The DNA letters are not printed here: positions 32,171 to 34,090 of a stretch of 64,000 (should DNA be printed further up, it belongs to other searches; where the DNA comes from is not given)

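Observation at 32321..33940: Gene fusion of a Cof-type HAD phosphatase with 6-phosphogluconolactonase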

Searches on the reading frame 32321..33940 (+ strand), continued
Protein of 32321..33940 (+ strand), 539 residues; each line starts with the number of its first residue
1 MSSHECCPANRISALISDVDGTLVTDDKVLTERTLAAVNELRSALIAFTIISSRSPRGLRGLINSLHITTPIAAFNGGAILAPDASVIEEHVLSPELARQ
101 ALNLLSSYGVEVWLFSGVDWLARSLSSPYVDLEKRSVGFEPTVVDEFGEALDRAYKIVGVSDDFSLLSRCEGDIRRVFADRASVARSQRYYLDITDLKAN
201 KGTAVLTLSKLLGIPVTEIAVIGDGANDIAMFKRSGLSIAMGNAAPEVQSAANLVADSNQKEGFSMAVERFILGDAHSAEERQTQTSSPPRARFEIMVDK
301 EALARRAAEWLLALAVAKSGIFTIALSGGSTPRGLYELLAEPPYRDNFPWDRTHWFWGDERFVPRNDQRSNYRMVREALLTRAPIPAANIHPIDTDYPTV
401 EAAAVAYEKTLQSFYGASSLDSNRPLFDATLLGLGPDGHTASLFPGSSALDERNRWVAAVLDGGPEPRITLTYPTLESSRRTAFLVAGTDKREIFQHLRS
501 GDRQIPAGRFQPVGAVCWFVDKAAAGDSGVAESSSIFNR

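Call 12: find_encoding_contigs(protein=P0008, flank=8000, max_places=3)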
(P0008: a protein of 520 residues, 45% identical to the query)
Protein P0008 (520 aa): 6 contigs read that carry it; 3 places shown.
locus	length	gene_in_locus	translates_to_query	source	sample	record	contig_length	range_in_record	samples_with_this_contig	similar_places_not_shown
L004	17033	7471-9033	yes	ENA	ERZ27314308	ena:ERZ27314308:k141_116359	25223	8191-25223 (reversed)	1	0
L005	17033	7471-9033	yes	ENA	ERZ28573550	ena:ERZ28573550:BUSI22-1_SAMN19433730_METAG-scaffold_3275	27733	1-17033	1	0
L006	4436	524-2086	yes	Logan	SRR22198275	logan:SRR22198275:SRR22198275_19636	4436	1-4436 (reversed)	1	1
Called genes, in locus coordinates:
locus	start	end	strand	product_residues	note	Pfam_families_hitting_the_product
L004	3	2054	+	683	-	?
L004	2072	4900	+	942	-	PF00923:TAL_FSA, PF00342:PGI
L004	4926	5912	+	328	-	PF03446:NAD_binding_2, PF03807:F420_oxidored (faint), PF00393:6PGD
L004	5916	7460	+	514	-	PF00479:G6PD_N, PF02781:G6PD_C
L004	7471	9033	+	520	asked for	PF00702:Hydrolase (faint), PF08282:Hydrolase_3, PF05116:S6PP, PF01182:Glucosamine_iso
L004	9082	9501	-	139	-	PF01850:PIN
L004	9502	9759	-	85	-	PF02604:PhdYeFM_antitox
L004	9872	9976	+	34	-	-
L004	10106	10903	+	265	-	PF23441:SDR (faint), PF00106:adh_short, PF08659:KR (weak), PF13561:adh_short_C2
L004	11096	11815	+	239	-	PF00072:Response_reg, PF00486:Trans_reg_C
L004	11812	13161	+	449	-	PF00672:HAMP, PF00512:HisKA (weak), PF02518:HATPase_c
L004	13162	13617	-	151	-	-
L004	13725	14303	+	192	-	PF09335:VTT_dom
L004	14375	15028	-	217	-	PF13302:Acetyltransf_3, PF00583:Acetyltransf_1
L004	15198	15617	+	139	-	PF07452:CHRD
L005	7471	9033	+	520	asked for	PF00702:Hydrolase (faint), PF08282:Hydrolase_3, PF05116:S6PP, PF01182:Glucosamine_iso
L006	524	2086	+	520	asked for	PF00702:Hydrolase (faint), PF08282:Hydrolase_3, PF05116:S6PP, PF01182:Glucosamine_iso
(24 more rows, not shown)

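Call 13: search_protein_representatives(protein=window:32321-33937:+)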
Query: 539 residues. Proteins with E-value up to 0.001 (for the whole library): 40467; up to 1e-10: 17341; up to 1e-30: 2848. The best 150 are listed.
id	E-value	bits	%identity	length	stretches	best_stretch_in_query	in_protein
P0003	4.2e-266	900.2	78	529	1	10-527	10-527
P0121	1.1e-104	367.7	44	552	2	14-276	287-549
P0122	1.9e-100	353.7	62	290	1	11-278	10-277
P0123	1.8e-94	333.9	38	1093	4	296-494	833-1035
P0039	4.3e-94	332.7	42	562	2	9-279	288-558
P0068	2.4e-91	323.6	62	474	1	290-532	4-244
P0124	4.8e-88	312.7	59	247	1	291-527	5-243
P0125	6.2e-85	302.5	55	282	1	8-274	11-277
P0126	1.6e-79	284.6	52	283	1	10-279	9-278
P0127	6.0e-79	282.7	56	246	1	289-526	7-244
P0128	1.8e-78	281.2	56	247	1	289-525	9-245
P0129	1.1e-77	278.6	62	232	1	64-279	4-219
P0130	5.9e-77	276.2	56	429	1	295-528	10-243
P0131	6.3e-77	276.0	52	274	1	11-275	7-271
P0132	6.5e-77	276.0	54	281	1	12-278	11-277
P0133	2.0e-74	267.8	50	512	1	10-294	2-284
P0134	7.3e-74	266.0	39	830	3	314-497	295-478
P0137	3.0e-72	260.6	48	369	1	12-308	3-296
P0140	7.9e-70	252.6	46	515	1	11-293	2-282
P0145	2.5e-68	247.7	36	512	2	10-274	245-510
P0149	1.3e-66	242.0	36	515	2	302-525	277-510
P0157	2.3e-65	237.9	47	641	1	11-276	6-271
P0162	5.5e-64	233.4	45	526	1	12-294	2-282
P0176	6.6e-61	223.2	44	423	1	12-303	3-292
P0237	2.7e-54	201.4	40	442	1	12-385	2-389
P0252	7.4e-53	196.6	37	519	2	284-524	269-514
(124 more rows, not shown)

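Call 15: search_protein_families(library=pfam, proteins=[P0121, P0039, P0123, P0134, P0145, P0149, P0252, P0133, P0140, P0162], max_evalue=0.00001)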
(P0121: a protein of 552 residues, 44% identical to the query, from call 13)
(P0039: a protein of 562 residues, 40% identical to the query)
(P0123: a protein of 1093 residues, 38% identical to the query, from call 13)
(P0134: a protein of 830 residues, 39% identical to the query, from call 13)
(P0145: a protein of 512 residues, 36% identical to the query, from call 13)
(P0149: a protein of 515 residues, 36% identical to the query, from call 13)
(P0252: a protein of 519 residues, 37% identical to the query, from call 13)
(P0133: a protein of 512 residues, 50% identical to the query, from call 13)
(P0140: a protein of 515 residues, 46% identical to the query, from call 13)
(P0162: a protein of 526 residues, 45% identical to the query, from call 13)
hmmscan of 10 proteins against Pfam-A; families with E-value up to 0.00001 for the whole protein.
P0121 (552 aa): 4 families
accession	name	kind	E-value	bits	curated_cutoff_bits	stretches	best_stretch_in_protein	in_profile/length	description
PF01182.26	Glucosamine_iso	-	5.3e-69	233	27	1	16-248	2-225/225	Glucosamine-6-phosphate isomerases/6-phosphogluconolactonase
PF08282.18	Hydrolase_3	-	1.6e-51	175.9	20.9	1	289-540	2-254/255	haloacid dehalogenase-like hydrolase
PF05116.19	S6PP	-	7.3e-08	32.7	20.3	1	448-520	140-212/247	Sucrose-6F-phosphate phosphohydrolase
PF00702.32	Hydrolase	-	1.2e-07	32.8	26.4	1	286-508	2-190/191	haloacid dehalogenase-like hydrolase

P0039 (562 aa): 4 families
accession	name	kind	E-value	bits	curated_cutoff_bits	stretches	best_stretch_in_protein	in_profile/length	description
PF01182.26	Glucosamine_iso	-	7.7e-69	232.4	27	1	9-237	1-225/225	Glucosamine-6-phosphate isomerases/6-phosphogluconolactonase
PF08282.18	Hydrolase_3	-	3.9e-52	178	20.9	1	294-546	1-254/255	haloacid dehalogenase-like hydrolase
PF05116.19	S6PP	-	6.2e-10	39.5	20.3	1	462-529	148-215/247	Sucrose-6F-phosphate phosphohydrolase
PF00702.32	Hydrolase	-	7e-08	33.5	26.4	1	291-515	1-191/191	haloacid dehalogenase-like hydrolase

P0123 (1093 aa): 1 family
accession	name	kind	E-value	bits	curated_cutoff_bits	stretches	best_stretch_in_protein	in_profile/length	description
PF01182.26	Glucosamine_iso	-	1.1e-226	748.6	27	4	13-228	4-217/225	Glucosamine-6-phosphate isomerases/6-phosphogluconolactonase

P0134 (830 aa): 1 family
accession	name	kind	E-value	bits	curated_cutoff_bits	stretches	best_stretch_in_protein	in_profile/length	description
PF01182.26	Glucosamine_iso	-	3.1e-171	567.3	27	3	285-494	10-215/225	Glucosamine-6-phosphate isomerases/6-phosphogluconolactonase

P0145 (512 aa): 4 families
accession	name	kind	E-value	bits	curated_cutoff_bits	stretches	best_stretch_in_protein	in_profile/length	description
PF08282.18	Hydrolase_3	-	2.1e-54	185.4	20.9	1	250-502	1-253/255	haloacid dehalogenase-like hydrolase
PF01182.26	Glucosamine_iso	-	1.8e-50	172.3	27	1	8-216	4-218/225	Glucosamine-6-phosphate isomerases/6-phosphogluconolactonase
PF05116.19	S6PP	-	3.7e-14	53.3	20.3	1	403-485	133-215/247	Sucrose-6F-phosphate phosphohydrolase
PF00702.32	Hydrolase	-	6.7e-06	27.1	26.4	0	247-468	1-187/191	haloacid dehalogenase-like hydrolase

P0149 (515 aa): 1 family
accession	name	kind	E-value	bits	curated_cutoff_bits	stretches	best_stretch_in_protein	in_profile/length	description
PF01182.26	Glucosamine_iso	-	3.6e-111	370.9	27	2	274-503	2-225/225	Glucosamine-6-phosphate isomerases/6-phosphogluconolactonase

P0252 (519 aa): 1 family
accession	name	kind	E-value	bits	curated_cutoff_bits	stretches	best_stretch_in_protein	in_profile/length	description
PF01182.26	Glucosamine_iso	-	9.8e-130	431.6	27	2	282-498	4-216/225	Glucosamine-6-phosphate isomerases/6-phosphogluconolactonase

P0133 (512 aa): 7 families
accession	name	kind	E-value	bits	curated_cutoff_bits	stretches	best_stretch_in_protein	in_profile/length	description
PF08282.18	Hydrolase_3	-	5.3e-55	187.3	20.9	1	8-260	2-254/255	haloacid dehalogenase-like hydrolase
PF00702.32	Hydrolase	-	1.6e-28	100.8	26.4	1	283-475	2-189/191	haloacid dehalogenase-like hydrolase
PF13419.12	HAD_2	-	3.8e-18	66.7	23.8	1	285-475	1-170/178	Haloacid dehalogenase-like hydrolase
PF05116.19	S6PP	-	3.1e-11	43.8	20.3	0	172-246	144-219/247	Sucrose-6F-phosphate phosphohydrolase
PF12710.13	HAD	-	3.4e-07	31.3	27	0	286-456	2-171/189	haloacid dehalogenase-like hydrolase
PF13344.12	Hydrolase_6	-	5.3e-07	30.1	27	0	8-44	2-37/101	Haloacid dehalogenase-like hydrolase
PF13242.12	Hydrolase_like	-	1.1e-06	28.9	22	0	438-506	2-73/75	HAD-hyrolase-like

P0140 (515 aa): 3 families
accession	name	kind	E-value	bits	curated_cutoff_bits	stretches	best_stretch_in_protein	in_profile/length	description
PF08282.18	Hydrolase_3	-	2.7e-54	185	20.9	1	7-259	2-254/255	haloacid dehalogenase-like hydrolase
PF05116.19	S6PP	-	1.9e-08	34.7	20.3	0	173-252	146-223/247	Sucrose-6F-phosphate phosphohydrolase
PF00702.32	Hydrolase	-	3.1e-07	31.4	26.4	0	20-68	98-146/191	haloacid dehalogenase-like hydrolase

P0162 (526 aa): 5 families
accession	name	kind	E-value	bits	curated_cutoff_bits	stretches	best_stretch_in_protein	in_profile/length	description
PF08282.18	Hydrolase_3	-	4.7e-56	190.8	20.9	1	6-258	2-254/255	haloacid dehalogenase-like hydrolase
PF00702.32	Hydrolase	-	4.7e-24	86.3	26.4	1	281-473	2-189/191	haloacid dehalogenase-like hydrolase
PF13419.12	HAD_2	-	2.1e-10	41.4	23.8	1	283-473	1-170/178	Haloacid dehalogenase-like hydrolase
PF05116.19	S6PP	-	6.9e-09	36.1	20.3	0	172-253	146-225/247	Sucrose-6F-phosphate phosphohydrolase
PF13344.12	Hydrolase_6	-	7e-06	26.4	27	0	6-42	2-37/101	Haloacid dehalogenase-like hydrolase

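Call 16: search_protein_families(library=pfam, proteins=[P0157, P0176, P0237, P0137, P0015, P0102, P0019, P0004, P0013, P0010], max_evalue=0.00001)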
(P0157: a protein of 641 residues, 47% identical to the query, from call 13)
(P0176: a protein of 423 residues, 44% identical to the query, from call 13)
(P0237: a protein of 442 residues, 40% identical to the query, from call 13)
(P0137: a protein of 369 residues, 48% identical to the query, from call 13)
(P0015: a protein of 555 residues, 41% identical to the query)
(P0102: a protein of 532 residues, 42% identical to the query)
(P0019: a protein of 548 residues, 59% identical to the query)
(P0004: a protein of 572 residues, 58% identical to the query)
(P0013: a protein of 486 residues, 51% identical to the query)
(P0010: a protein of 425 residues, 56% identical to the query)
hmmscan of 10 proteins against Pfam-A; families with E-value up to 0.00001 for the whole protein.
P0157 (641 aa): 4 families
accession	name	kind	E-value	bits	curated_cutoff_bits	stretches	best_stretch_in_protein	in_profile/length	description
PF08282.18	Hydrolase_3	-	2e-57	195.3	20.9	1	10-262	1-254/255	haloacid dehalogenase-like hydrolase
PF00923.25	TAL_FSA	-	4.7e-50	171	27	1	292-629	1-283/285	Transaldolase/Fructose-6-phosphate aldolase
PF05116.19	S6PP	-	9e-10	39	20.3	1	173-243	143-214/247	Sucrose-6F-phosphate phosphohydrolase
PF00702.32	Hydrolase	-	8.4e-06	26.8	26.4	0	197-231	157-191/191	haloacid dehalogenase-like hydrolase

P0176 (423 aa): 4 families
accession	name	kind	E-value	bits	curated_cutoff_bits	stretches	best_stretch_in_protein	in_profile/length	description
PF08282.18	Hydrolase_3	-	2e-53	182.2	20.9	1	7-259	2-254/255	haloacid dehalogenase-like hydrolase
PF05116.19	S6PP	-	1.1e-08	35.4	20.3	0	178-258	151-229/247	Sucrose-6F-phosphate phosphohydrolase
PF00702.32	Hydrolase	-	1.8e-07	32.2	26.4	0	301-390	95-189/191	haloacid dehalogenase-like hydrolase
PF12710.13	HAD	-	8.7e-06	26.7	27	0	191-224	153-188/189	haloacid dehalogenase-like hydrolase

P0237 (442 aa): 2 families
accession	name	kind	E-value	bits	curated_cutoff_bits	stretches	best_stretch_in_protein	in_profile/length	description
PF01182.26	Glucosamine_iso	-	6.4e-27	95.3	27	1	299-391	1-95/225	Glucosamine-6-phosphate isomerases/6-phosphogluconolactonase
PF08282.18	Hydrolase_3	-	3.3e-26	93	20.9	1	5-213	1-204/255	haloacid dehalogenase-like hydrolase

P0137 (369 aa): 3 families
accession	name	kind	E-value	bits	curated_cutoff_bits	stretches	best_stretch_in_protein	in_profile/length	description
PF08282.18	Hydrolase_3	-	2.8e-57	194.8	20.9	1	7-257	2-252/255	haloacid dehalogenase-like hydrolase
PF05116.19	S6PP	-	1.7e-11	44.6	20.3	1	163-246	137-220/247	Sucrose-6F-phosphate phosphohydrolase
PF00702.32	Hydrolase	-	1.7e-06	29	26.4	0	197-226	160-189/191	haloacid dehalogenase-like hydrolase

P0015 (555 aa): 5 families
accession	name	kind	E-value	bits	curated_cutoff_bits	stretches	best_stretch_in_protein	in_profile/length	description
PF01182.26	Glucosamine_iso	-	1.8e-70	237.7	27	1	5-232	2-225/225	Glucosamine-6-phosphate isomerases/6-phosphogluconolactonase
PF08282.18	Hydrolase_3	-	1e-53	183.1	20.9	1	287-539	1-254/255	haloacid dehalogenase-like hydrolase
PF05116.19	S6PP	-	3.6e-13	50.1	20.3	1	435-523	129-217/247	Sucrose-6F-phosphate phosphohydrolase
PF00702.32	Hydrolase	-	3.2e-09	37.9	26.4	0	469-508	152-191/191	haloacid dehalogenase-like hydrolase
PF12710.13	HAD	-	1.1e-06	29.6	27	0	472-505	154-189/189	haloacid dehalogenase-like hydrolase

P0102 (532 aa): 3 families
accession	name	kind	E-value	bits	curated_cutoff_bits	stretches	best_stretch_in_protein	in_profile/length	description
PF08282.18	Hydrolase_3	-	4.3e-33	115.6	20.9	1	146-347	1-203/255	haloacid dehalogenase-like hydrolase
PF01182.26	Glucosamine_iso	-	4.1e-25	89.4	27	1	436-526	2-95/225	Glucosamine-6-phosphate isomerases/6-phosphogluconolactonase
PF02781.21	G6PD_C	-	4.6e-23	82.2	27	1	3-90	179-266/296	Glucose-6-phosphate dehydrogenase, C-terminal domain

P0019 (548 aa): 3 families
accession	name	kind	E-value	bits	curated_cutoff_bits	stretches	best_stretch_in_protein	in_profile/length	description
PF02781.21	G6PD_C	-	1.2e-81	274.5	27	1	1-219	48-269/296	Glucose-6-phosphate dehydrogenase, C-terminal domain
PF08282.18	Hydrolase_3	-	5.5e-56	190.6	20.9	1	272-525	1-255/255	haloacid dehalogenase-like hydrolase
PF05116.19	S6PP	-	1.2e-10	41.8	20.3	1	439-509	147-218/247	Sucrose-6F-phosphate phosphohydrolase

P0004 (572 aa): 5 families
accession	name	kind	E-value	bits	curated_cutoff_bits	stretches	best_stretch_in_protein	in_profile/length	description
PF08282.18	Hydrolase_3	-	7.2e-110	367.1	20.9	2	14-267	1-255/255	haloacid dehalogenase-like hydrolase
PF05116.19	S6PP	-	3.8e-25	89.3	20.3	2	173-250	140-217/247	Sucrose-6F-phosphate phosphohydrolase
PF00702.32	Hydrolase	-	2.9e-09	38.1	26.4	0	200-235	156-191/191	haloacid dehalogenase-like hydrolase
PF13344.12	Hydrolase_6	-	7.1e-08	32.8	27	0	304-341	1-37/101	Haloacid dehalogenase-like hydrolase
PF12710.13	HAD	-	6.9e-06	27.1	27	0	316-389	83-166/189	haloacid dehalogenase-like hydrolase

P0013 (486 aa): 4 families
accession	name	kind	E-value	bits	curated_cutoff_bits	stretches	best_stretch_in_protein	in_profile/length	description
PF08282.18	Hydrolase_3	-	8.2e-57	193.3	20.9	1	14-267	1-255/255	haloacid dehalogenase-like hydrolase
PF01182.26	Glucosamine_iso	-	5.7e-18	66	27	1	307-385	21-100/225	Glucosamine-6-phosphate isomerases/6-phosphogluconolactonase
PF05116.19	S6PP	-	6.5e-15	55.8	20.3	1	162-258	129-224/247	Sucrose-6F-phosphate phosphohydrolase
PF00702.32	Hydrolase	-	7.6e-11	43.2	26.4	1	11-235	1-191/191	haloacid dehalogenase-like hydrolase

P0010 (425 aa): 3 families
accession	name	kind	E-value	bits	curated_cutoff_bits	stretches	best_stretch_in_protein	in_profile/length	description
PF01182.26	Glucosamine_iso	-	9.7e-50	169.9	27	1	217-388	2-177/225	Glucosamine-6-phosphate isomerases/6-phosphogluconolactonase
PF08282.18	Hydrolase_3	-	1.5e-28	100.7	20.9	1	23-185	92-254/255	haloacid dehalogenase-like hydrolase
PF05116.19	S6PP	-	4.1e-07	30.3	20.3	1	98-170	146-218/247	Sucrose-6F-phosphate phosphohydrolase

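Call 18: find_related_loci(query=window:32321-33937:+, collection=genome_contigs, flank=10000)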
Query window:32321-33937:+ (539 aa) in genome_contigs; peptide patterns used: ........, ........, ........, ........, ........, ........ (x = any residue, [..] = any of these).
47 stretches matched a pattern; 9 encode a relative of the query (tblastn E <= 1e-3); 9 distinct loci.
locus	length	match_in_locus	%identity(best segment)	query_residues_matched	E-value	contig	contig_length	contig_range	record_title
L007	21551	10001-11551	79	11-527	0e+0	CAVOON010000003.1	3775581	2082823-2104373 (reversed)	MAG: uncultured Alphaproteobacteria bacterium isolate MFD00082.bin.1.2 genome assembly, contig: contig_5033, whole genom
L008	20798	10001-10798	49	8-273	2e-74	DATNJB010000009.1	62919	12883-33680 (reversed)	MAG TPA_asm: Caulobacteraceae bacterium isolate SMAG_U11388 k141_354345, whole genome shotgun sequence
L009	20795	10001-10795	48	8-272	4e-74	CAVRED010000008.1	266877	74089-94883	MAG: uncultured Alphaproteobacteria bacterium isolate MFD05377.bin.2.41 genome assembly, contig: contig_70287, whole gen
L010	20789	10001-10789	46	11-273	5e-68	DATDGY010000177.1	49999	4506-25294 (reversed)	MAG TPA_asm: Candidatus Angelobacter sp. isolate SMAG_U264 k141_26433, whole genome shotgun sequence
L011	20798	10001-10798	50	8-273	7e-75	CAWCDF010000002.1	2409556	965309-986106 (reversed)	MAG: uncultured Alphaproteobacteria bacterium isolate MFD09286.bin.2.30 genome assembly, contig: contig_25363, whole gen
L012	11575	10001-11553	44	8-526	3e-108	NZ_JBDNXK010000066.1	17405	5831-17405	MAG: Acetobacter sp. isolate WK045_bin.3 NODE_795_length_17405_cov_7.371009, whole genome shotgun sequence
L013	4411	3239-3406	46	201-257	7e-9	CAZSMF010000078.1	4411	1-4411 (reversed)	MAG TPA_asm: uncultured Campylobacter sp. isolate SRP313737_co1_104 genome assembly, contig: NODE_26271_length_4411_cov_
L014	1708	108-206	64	219-251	7e-7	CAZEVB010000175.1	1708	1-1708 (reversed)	MAG TPA_asm: uncultured archaeon isolate SRP178699_co2_64 genome assembly, contig: NODE_120655_length_1708_cov_8.516636,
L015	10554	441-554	47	207-244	2e-6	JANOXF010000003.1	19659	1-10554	MAG: Candidatus Kaiserbacteria bacterium isolate VAR_35_metabat_256 VAR_35_k141_2640716, whole genome shotgun sequence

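Call 38: find_encoding_contigs(protein=P0039, flank=8000, max_places=2)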
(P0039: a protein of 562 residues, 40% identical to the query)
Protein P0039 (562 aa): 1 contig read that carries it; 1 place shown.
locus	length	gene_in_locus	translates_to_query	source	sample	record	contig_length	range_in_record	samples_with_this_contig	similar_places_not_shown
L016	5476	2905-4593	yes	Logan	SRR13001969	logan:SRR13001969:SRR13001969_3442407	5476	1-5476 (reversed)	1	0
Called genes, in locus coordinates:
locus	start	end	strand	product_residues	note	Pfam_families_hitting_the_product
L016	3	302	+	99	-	?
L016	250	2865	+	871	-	PF02687:FtsX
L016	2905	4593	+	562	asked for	PF01182:Glucosamine_iso, PF00702:Hydrolase (weak), PF08282:Hydrolase_3, PF05116:S6PP (weak)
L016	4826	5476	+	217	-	?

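Call 39: find_encoding_contigs(protein=P0005, flank=8000, max_places=2)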
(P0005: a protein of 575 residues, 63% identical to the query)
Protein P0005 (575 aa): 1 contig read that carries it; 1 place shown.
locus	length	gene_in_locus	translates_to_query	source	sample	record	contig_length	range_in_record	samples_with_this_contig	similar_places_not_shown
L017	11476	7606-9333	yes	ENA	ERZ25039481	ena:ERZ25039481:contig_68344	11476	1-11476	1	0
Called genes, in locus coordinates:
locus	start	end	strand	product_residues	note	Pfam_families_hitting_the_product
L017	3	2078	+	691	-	?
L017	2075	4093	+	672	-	PF00923:TAL_FSA, PF00342:PGI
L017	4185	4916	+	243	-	-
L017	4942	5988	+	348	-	PF03446:NAD_binding_2, PF03807:F420_oxidored (weak), PF00393:6PGD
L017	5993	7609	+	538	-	PF00479:G6PD_N, PF02781:G6PD_C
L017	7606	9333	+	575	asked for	PF00702:Hydrolase (faint), PF08282:Hydrolase_3, PF05116:S6PP, PF08282:Hydrolase_3, PF05116:S6PP (weak)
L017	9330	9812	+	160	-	PF00834:Ribul_P_3_epim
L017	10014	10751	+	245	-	PF01182:Glucosamine_iso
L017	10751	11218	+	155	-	PF13238:AAA_18 (weak), PF01202:SKI (weak)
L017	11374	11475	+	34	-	?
